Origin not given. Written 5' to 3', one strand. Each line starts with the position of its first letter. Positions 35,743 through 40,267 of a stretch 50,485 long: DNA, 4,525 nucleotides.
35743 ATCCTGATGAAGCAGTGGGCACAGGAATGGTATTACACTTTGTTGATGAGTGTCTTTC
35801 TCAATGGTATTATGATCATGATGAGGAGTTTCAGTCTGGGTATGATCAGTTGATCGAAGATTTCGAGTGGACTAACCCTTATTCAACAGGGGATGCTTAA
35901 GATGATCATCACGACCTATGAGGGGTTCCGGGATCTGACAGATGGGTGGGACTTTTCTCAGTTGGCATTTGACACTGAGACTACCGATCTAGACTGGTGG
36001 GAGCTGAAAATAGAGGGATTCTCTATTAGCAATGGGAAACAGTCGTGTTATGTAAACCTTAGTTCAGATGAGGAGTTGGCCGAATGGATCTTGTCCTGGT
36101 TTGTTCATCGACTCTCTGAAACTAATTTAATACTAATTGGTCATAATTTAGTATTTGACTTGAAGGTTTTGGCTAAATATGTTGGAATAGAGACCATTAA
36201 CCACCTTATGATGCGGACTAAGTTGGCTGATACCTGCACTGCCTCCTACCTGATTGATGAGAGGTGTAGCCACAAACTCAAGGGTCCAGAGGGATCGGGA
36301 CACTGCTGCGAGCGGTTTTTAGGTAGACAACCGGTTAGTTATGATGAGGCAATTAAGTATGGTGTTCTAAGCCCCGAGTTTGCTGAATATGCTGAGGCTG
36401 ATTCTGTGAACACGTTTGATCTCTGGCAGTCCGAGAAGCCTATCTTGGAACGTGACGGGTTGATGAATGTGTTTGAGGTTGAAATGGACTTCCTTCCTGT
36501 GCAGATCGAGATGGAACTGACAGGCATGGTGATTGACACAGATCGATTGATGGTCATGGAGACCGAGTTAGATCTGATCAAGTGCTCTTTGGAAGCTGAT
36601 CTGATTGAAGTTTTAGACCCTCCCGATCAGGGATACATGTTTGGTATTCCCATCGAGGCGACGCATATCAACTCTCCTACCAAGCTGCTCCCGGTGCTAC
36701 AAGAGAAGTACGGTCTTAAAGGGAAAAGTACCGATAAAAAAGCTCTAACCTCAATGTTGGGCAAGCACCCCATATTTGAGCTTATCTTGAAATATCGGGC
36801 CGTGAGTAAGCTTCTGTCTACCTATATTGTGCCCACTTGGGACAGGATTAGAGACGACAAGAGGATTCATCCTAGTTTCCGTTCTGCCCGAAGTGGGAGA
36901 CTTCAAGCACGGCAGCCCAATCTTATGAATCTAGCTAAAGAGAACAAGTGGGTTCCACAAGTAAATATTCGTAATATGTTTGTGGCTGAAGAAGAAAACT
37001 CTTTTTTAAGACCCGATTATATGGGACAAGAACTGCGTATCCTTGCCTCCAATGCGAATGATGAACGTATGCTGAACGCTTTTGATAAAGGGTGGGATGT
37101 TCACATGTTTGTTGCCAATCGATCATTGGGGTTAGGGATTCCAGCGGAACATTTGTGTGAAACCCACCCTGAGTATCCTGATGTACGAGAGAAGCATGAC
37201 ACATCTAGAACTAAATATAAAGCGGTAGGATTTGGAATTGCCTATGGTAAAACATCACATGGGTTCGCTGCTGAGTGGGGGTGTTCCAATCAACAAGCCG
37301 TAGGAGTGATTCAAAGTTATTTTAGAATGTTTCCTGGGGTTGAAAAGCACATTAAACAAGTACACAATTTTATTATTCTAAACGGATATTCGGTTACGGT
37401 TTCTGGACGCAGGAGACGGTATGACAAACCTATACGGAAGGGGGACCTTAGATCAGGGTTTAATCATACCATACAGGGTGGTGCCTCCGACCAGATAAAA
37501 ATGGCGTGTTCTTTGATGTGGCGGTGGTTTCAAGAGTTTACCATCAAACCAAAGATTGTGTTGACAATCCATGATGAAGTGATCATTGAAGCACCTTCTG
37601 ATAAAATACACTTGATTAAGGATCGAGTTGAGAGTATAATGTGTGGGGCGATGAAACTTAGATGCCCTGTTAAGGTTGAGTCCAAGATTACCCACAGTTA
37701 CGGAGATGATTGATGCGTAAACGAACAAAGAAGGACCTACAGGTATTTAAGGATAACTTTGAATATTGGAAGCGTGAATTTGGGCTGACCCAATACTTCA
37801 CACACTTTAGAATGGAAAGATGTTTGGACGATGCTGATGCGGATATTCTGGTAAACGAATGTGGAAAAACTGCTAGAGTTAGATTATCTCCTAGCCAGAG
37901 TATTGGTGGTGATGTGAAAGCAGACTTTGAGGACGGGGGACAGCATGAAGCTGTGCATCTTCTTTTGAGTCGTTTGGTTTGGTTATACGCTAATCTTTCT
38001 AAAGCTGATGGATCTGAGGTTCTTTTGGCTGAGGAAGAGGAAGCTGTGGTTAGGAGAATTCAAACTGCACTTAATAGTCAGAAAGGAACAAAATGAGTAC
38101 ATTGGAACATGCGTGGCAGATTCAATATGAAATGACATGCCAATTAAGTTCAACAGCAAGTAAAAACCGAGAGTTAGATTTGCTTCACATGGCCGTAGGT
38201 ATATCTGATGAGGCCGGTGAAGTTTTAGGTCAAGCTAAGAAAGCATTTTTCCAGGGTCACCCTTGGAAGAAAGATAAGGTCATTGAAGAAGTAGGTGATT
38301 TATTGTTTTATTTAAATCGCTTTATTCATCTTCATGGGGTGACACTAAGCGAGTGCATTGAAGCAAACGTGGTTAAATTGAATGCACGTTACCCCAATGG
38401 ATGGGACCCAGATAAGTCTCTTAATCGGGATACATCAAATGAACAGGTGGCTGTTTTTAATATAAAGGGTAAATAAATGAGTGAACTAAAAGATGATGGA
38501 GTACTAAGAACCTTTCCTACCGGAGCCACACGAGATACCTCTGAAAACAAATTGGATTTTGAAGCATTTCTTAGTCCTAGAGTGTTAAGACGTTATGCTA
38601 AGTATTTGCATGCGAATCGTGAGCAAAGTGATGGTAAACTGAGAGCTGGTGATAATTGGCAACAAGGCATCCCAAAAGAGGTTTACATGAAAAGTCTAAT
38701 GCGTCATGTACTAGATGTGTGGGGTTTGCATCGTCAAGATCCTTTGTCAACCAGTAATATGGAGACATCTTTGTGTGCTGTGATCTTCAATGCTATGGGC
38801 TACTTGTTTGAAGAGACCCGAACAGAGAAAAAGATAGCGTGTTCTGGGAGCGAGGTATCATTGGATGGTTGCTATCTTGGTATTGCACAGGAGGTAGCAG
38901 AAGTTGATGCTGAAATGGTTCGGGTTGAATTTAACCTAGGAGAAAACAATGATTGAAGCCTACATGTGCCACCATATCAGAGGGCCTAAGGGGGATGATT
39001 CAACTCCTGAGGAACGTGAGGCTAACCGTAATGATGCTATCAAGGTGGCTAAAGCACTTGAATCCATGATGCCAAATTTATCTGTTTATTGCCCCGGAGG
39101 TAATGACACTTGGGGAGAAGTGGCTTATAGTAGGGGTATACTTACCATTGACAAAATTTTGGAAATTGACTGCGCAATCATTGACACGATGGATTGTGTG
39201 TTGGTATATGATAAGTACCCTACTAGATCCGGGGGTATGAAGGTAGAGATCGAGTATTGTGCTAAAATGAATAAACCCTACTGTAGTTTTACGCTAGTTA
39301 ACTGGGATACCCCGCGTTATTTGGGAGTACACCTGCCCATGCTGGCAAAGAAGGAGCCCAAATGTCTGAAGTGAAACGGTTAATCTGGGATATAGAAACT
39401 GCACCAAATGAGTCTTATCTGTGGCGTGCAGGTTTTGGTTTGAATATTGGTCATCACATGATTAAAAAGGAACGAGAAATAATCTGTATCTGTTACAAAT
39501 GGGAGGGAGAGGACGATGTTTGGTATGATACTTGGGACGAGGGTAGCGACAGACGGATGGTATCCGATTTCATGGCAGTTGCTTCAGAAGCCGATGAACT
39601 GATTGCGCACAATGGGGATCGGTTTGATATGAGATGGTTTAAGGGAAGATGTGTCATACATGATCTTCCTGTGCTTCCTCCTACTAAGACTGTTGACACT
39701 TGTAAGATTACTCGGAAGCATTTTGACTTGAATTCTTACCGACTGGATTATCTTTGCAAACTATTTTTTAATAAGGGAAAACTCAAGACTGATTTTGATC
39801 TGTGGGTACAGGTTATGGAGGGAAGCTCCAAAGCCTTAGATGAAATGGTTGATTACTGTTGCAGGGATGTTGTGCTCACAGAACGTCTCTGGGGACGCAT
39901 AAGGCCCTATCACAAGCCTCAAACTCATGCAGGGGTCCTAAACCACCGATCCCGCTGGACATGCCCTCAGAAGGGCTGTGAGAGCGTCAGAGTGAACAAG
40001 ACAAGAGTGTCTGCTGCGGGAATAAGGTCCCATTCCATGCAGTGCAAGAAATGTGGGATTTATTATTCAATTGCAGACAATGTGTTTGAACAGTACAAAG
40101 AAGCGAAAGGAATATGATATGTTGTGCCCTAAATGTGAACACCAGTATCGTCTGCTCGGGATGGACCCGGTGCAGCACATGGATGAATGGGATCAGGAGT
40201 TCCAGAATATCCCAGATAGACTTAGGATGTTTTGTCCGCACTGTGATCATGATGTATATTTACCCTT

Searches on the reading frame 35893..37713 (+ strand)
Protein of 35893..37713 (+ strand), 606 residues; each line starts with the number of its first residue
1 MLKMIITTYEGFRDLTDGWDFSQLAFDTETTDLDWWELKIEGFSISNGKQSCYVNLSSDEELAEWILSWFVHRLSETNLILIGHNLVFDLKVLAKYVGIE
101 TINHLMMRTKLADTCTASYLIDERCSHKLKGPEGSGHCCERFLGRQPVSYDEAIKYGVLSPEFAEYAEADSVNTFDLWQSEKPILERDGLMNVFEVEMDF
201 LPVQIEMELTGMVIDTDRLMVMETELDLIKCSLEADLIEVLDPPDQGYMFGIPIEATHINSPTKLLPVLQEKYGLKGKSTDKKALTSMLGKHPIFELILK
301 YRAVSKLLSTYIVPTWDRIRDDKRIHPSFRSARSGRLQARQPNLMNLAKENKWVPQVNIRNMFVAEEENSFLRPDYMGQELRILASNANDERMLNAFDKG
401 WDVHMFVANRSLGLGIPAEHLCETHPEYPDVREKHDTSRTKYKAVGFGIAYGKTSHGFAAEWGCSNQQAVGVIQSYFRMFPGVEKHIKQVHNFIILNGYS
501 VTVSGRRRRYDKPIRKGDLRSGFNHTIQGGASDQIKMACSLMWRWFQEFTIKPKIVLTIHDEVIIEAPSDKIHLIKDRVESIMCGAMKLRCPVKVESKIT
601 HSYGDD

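Call 15: search_protein_families(library=pfam, proteins=[window:35893-37713:+], max_evalue=0.001)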
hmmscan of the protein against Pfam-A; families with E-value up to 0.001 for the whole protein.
window:35893-37713:+ (606 aa): 2 families
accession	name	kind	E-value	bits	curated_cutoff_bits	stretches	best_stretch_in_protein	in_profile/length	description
PF00476.26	DNA_pol_A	-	4.2e-73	246.9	34.3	1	256-604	29-380/381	DNA polymerase family A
PF01612.26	DNA_pol_A_exo1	-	1.5e-10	41.6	23.6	1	9-180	7-167/173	3'-5' exonuclease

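Call 21: find_related_loci(query=window:35893-37713:+, collection=viral_contigs, flank=10000)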
Query window:35893-37713:+ (606 aa) in viral_contigs; peptide patterns used: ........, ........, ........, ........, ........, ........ (x = any residue, [..] = any of these).
No stretch of DNA in the collection matches any of the patterns.

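Call 22: find_encoding_contigs(protein=window:35893-37713:+, flank=10000, max_places=10)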
Protein window:35893-37713:+ (606 aa): no gene with exactly this product is on record in the collection.

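Call 24: find_homologous_proteins(query=window:35893-37713:+, max_evalue=1e-50)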
Query window:35893-37713:+ (606 aa): 46 proteins with E <= 1e-50 among 8000 candidates.
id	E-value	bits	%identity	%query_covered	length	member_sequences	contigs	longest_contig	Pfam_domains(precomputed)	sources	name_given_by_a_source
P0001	0.0e+0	1410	100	100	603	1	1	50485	PF01612.27,PF00476.27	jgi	-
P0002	1.2e-185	636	48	99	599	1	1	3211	PF01612.27,PF00476.27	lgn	-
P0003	2.2e-175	602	47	99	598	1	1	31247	PF01612.27,PF00476.27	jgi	-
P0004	2.8e-164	566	45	99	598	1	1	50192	PF01612.27,PF00476.27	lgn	-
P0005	2.1e-148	513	43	99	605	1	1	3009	PF01612.27,PF00476.27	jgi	-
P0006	5.1e-148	512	42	97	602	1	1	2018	PF01612.27,PF00476.27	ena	-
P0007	1.8e-144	500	44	99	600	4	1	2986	PF00476.27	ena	-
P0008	2.5e-133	464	40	97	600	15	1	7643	PF01612.27,PF00476.27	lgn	-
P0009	5.7e-132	459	40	97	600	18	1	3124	PF01612.27,PF00476.27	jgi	jgi:DNA polymerase-1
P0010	4.7e-124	433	41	44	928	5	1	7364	PF01612.27,PF00476.27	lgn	-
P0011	5.9e-78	281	33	100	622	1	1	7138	PF01612.27,PF00476.27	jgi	-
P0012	2.3e-74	269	32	96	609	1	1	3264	PF01612.27,PF13482.13,PF00476.27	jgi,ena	-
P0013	3.2e-64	235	29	97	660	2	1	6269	PF01612.27,PF00476.27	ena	-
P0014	3.8e-62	228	29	97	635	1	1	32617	PF01612.27,PF00476.27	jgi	jgi:DNA polymerase-1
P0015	1.4e-61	227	30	96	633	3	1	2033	PF01612.27,PF00476.27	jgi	-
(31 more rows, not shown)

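Call 25: find_encoding_contigs(protein=P0004, flank=10000, max_places=3)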
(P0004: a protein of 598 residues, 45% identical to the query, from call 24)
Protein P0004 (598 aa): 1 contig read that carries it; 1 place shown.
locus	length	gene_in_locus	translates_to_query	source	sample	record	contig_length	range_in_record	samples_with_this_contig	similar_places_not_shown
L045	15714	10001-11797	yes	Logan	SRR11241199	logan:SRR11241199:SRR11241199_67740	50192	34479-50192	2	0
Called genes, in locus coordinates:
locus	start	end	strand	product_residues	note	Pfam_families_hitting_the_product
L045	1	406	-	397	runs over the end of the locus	-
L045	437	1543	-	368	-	-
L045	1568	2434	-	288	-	-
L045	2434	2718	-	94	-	-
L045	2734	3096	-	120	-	PF09723:Zn_ribbon_8 (weak)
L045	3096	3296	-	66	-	-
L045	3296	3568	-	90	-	-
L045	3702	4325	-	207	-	PF00089:Trypsin (faint), PF13365:Trypsin_2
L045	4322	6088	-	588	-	-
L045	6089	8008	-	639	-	-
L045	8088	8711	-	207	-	-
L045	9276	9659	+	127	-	-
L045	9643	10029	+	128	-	-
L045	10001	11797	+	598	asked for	PF01612:DNA_pol_A_exo1, PF00476:DNA_pol_A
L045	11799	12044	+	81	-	-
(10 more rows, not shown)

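Call 26: find_encoding_contigs(protein=P0003, flank=10000, max_places=3)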
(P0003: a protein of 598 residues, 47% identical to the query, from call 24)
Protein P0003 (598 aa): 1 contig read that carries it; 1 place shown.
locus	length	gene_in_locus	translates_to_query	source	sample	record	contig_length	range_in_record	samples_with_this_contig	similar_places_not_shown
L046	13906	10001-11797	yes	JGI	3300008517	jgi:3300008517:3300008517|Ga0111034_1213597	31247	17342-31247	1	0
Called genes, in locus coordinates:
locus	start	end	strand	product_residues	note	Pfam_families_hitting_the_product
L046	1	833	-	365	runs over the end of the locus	-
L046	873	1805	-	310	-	-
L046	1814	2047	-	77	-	-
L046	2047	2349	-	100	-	-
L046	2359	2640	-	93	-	-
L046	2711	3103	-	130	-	-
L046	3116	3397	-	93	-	PF00166:Cpn10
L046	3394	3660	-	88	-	-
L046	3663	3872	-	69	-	-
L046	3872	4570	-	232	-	PF00089:Trypsin, PF13365:Trypsin_2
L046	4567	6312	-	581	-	-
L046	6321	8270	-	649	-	-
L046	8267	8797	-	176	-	-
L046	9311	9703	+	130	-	-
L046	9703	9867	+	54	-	-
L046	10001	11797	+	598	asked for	PF01612:DNA_pol_A_exo1, PF00476:DNA_pol_A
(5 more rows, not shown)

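Call 27: find_encoding_contigs(protein=P0001, flank=10000, max_places=3)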
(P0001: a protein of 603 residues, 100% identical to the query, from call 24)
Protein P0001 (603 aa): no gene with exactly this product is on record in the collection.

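Call 33: search_dna_similar(query=window:35893-37713:+, collection=phages, mode=protein, max_rows=15)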
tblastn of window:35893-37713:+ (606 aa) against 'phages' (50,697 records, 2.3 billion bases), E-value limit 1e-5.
Records with a match: 4271; places in all: 4272; records where one place covers at least 80% of the query: 2082.
Best place of each record, by identity: <60% 4271.
By first word of the organism name: Mycobacterium 979; Vibrio 478; Staphylococcus 344; Salmonella 318; Microbacterium 317; Bacillus 266; Escherichia 190; Acinetobacter 147; Enterococcus 139; Pseudomonas 119; and 91 more.
By host as written in the record: Mycobacterium smegmatis mc2 155 704; - 575; Microbacterium foliorum NRRL B-24224 138; Microbacterium foliorum NRRL B-24224 SEA 133; Mycobacterium smegmatis mc#155 130; Staphylococcus aureus 113; Escherichia coli 59; Listeria monocytogenes 55; and 726 more.
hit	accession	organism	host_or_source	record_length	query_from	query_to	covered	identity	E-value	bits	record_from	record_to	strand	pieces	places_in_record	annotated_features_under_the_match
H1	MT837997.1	Bacteriophage sp.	human fecal samples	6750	5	593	97%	29.6%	1e-51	197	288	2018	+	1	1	record has no annotation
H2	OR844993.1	Staphylococcus phage SA 1306 Kay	Staphylococcus aureus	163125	17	604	97%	29.2%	2e-45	179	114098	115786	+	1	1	record has no annotation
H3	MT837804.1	Bacteriophage sp.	human fecal samples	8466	23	606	96%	29.2%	9e-54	204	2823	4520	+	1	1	record has no annotation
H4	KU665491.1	Bacillus phage Mgbh1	Bacillus sp. MGK1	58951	33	599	94%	29.3%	6e-46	181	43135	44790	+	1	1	DNA-directed DNA polymerase-like protein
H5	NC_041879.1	Bacillus phage Mgbh1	Bacillus sp. MGK1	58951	33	599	94%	29.3%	6e-46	181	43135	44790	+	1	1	DNA polymerase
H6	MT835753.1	Bacteriophage sp.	human fecal samples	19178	11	606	98%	27.0%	8e-37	153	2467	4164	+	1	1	record has no annotation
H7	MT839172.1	Bacteriophage sp.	human fecal samples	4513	24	596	95%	28.1%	1e-44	176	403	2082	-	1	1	record has no annotation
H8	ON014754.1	Pseudanabaena phage Pam2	Pseudanabaena sp.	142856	24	599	95%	27.4%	7e-35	147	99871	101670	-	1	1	DNA-directed DNA polymerase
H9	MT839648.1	Bacteriophage sp.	human fecal samples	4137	19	595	95%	27.0%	3e-47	184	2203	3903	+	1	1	record has no annotation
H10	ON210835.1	Bacillus phage 268TH002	Bacillus subtilis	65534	5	605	99%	25.9%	7e-35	147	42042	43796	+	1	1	61: DNA polymerase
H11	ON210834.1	Bacillus phage 268TH007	Bacillus subtilis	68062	5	605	99%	25.9%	7e-35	147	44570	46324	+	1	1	65: DNA polymerase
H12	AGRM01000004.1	Salmonella enterica subsp. houtenae str. ATCC BAA-1581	Homo sapiens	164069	24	596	95%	26.9%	4e-42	169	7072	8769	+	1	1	DNA-directed DNA polymerase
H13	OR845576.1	Escherichia phage ECO95 1-6-1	Escherichia coli O157:H7 ATCC 43895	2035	24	596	95%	26.9%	1e-42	168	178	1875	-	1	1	record has no annotation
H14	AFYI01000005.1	Salmonella enterica subsp. enterica serovar Infantis str. ...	Homo sapiens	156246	24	596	95%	26.9%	2e-41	167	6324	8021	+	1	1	DNA-directed DNA polymerase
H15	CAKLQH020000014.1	Acinetobacter phage MD-2021a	not known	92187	24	596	95%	26.7%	2e-45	179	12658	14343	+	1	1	polA: DNA polymerase I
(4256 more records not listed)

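Call 82: find_encoding_contigs(protein=P0002, flank=10000, max_places=2)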
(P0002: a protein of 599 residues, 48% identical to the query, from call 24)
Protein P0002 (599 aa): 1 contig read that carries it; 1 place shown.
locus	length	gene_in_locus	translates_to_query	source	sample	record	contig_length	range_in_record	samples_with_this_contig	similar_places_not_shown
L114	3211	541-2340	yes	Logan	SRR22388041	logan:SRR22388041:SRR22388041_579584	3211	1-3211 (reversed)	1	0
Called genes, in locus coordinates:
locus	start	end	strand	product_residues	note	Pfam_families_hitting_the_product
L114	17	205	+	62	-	-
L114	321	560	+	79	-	-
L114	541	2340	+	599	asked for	PF01612:DNA_pol_A_exo1, PF00476:DNA_pol_A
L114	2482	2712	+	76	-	-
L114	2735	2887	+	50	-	-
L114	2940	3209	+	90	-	?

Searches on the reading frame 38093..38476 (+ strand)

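Call 50: search_protein_families(library=pfam, proteins=[window:38093-38476:+], max_evalue=0.01)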
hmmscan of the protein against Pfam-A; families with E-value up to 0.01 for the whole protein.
window:38093-38476:+ (127 aa): 1 family
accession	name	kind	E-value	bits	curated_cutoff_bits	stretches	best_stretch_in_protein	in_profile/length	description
PF03819.22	MazG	-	2.8e-06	28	22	1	35-104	8-74/74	MazG nucleotide pyrophosphohydrolase domain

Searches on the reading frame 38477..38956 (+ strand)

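Call 50: search_protein_families(library=pfam, proteins=[window:38477-38956:+], max_evalue=0.01)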
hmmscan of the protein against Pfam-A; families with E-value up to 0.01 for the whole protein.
window:38477-38956:+ (159 aa): 1 family
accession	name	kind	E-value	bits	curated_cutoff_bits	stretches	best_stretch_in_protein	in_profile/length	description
PF18909.5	dGTP_diPhyd_N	-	8.1e-06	26.2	27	1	18-111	4-88/99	dATP/dGTP diphosphohydrolase, N-terminal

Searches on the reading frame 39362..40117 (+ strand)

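Call 51: search_protein_families(library=pfam, proteins=[window:39362-40117:+], max_evalue=0.01)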
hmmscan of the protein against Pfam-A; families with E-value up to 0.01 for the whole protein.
window:39362-40117:+ (251 aa): 3 families
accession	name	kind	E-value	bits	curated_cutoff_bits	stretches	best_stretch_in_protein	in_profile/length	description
PF13482.12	RNase_H_2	-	1.1e-05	25.8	22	1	62-177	42-161/165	RNase_H superfamily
PF10108.15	DNA_pol_B_exo2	-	8.2e-05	22.8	24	0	52-181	26-174/213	Predicted 3'-5' exonuclease related to the exonuclease domain of PolB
PF01612.26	DNA_pol_A_exo1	-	0.00012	22.4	23.6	1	50-181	50-169/173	3'-5' exonuclease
